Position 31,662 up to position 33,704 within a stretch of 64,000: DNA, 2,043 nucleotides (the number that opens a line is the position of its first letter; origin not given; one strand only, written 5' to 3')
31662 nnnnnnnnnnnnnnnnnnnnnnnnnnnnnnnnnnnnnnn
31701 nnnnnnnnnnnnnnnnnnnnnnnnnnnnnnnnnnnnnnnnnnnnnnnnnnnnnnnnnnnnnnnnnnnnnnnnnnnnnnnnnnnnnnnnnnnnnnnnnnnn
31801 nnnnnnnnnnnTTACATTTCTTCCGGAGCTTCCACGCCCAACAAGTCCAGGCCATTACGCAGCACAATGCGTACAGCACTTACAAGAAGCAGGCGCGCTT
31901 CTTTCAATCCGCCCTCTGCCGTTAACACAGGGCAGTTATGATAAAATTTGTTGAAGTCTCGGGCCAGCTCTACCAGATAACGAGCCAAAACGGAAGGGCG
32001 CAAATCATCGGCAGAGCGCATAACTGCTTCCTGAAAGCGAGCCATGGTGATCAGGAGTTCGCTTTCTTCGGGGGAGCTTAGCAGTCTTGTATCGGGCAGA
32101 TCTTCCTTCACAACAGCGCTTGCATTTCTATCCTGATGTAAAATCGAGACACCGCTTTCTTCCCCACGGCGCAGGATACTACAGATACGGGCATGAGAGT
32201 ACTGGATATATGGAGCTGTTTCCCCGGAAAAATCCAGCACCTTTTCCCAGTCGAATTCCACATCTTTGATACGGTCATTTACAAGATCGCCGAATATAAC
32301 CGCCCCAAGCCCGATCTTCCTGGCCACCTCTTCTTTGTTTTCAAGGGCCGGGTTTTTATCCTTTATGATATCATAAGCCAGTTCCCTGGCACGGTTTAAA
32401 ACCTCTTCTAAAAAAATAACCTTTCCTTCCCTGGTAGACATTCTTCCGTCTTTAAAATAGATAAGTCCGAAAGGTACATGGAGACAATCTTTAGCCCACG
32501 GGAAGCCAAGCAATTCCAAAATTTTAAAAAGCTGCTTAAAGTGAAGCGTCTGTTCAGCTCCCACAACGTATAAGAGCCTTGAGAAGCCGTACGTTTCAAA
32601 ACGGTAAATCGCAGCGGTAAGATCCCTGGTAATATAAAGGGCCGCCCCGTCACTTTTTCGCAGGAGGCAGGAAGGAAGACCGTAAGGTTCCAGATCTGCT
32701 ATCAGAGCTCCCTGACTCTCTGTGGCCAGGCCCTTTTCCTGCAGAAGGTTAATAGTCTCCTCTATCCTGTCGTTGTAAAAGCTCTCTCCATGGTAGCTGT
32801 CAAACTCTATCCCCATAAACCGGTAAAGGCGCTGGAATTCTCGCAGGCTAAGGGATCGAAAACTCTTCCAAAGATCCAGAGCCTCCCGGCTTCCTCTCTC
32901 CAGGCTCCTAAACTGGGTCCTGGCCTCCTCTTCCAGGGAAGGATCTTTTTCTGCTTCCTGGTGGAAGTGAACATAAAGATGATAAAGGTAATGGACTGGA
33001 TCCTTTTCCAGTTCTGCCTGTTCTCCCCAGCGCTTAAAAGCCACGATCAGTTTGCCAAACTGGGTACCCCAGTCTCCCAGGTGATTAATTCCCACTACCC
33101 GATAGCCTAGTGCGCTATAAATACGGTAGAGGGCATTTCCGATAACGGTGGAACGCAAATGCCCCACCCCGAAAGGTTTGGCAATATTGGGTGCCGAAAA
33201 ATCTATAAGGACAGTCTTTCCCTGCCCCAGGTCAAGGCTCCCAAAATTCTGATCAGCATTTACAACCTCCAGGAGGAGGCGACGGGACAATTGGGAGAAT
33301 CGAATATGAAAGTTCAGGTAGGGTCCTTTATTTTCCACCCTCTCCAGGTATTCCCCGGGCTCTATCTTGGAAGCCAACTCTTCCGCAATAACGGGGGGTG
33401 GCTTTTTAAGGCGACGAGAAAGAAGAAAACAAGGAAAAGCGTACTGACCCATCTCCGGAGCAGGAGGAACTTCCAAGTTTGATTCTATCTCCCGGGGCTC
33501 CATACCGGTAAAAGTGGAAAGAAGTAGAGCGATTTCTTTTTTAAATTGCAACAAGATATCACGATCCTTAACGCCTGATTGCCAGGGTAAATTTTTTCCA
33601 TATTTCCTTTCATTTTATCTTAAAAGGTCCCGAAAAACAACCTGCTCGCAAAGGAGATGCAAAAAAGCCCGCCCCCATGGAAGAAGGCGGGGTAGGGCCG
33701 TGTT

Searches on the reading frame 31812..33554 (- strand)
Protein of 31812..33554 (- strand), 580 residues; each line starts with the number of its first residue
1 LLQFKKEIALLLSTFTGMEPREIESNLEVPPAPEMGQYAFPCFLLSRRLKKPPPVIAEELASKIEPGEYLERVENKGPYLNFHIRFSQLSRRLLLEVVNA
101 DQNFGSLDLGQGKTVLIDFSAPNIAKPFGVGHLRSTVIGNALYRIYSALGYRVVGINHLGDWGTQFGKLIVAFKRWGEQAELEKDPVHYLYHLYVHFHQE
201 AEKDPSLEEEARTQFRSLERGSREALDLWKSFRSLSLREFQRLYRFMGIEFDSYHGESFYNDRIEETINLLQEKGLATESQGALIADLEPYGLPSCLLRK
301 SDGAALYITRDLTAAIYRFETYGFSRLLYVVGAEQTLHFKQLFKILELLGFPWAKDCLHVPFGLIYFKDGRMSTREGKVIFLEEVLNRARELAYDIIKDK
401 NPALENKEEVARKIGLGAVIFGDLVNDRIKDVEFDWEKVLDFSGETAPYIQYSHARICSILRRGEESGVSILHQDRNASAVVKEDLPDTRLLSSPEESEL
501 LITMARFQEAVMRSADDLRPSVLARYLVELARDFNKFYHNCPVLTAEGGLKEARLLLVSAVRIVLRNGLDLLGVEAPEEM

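Call 38: find_homologous_proteins(query=window:31812-33554:-, max_evalue=1e-50)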
Query window:31812-33554:- (580 aa): 8000 proteins with E <= 1e-50 among 8000 candidates; the best 120 are listed.
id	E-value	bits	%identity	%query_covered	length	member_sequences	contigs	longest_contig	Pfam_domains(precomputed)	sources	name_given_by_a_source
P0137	0.0e+0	1307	100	100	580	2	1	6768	PF05746.22,PF00750.26,PF03485.22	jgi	-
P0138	0.0e+0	1149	87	100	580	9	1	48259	PF05746.22,PF00750.26,PF03485.22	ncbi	-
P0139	1.5e-270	917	68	100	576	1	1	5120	PF05746.22,PF00750.26,PF03485.22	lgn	-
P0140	3.2e-270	916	69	100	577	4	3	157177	PF05746.22,PF00750.26,PF03485.22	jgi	jgi:arginyl-tRNA synthetase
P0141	6.2e-269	911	68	100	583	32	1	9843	PF05746.22,PF00750.26,PF03485.22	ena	-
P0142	2.8e-267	906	68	100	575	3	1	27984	PF05746.22,PF00750.26,PF03485.22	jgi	jgi:arginyl-tRNA synthetase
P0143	7.1e-267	905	69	98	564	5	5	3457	PF05746.22,PF00750.26,PF03485.22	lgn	-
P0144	1.3e-265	900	68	100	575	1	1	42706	PF05746.22,PF00750.26,PF03485.22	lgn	-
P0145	2.2e-265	900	68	100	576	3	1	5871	PF05746.22,PF00750.26,PF03485.22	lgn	-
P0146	9.4e-264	894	67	100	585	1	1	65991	PF05746.22,PF00750.26,PF03485.22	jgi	-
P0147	1.7e-263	893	68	100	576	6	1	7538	PF05746.22,PF00750.26,PF03485.22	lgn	-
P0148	4.7e-263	892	68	100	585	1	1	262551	PF05746.22,PF00750.26,PF03485.22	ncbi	-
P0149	9.4e-263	891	68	100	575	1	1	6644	PF05746.22,PF00750.26,PF03485.22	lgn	-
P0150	5.0e-262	889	66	100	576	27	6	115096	PF05746.22,PF00750.26,PF03485.22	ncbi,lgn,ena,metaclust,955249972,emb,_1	metaclust:\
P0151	1.3e-261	887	67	100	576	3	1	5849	PF05746.22,PF00750.26,PF03485.22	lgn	-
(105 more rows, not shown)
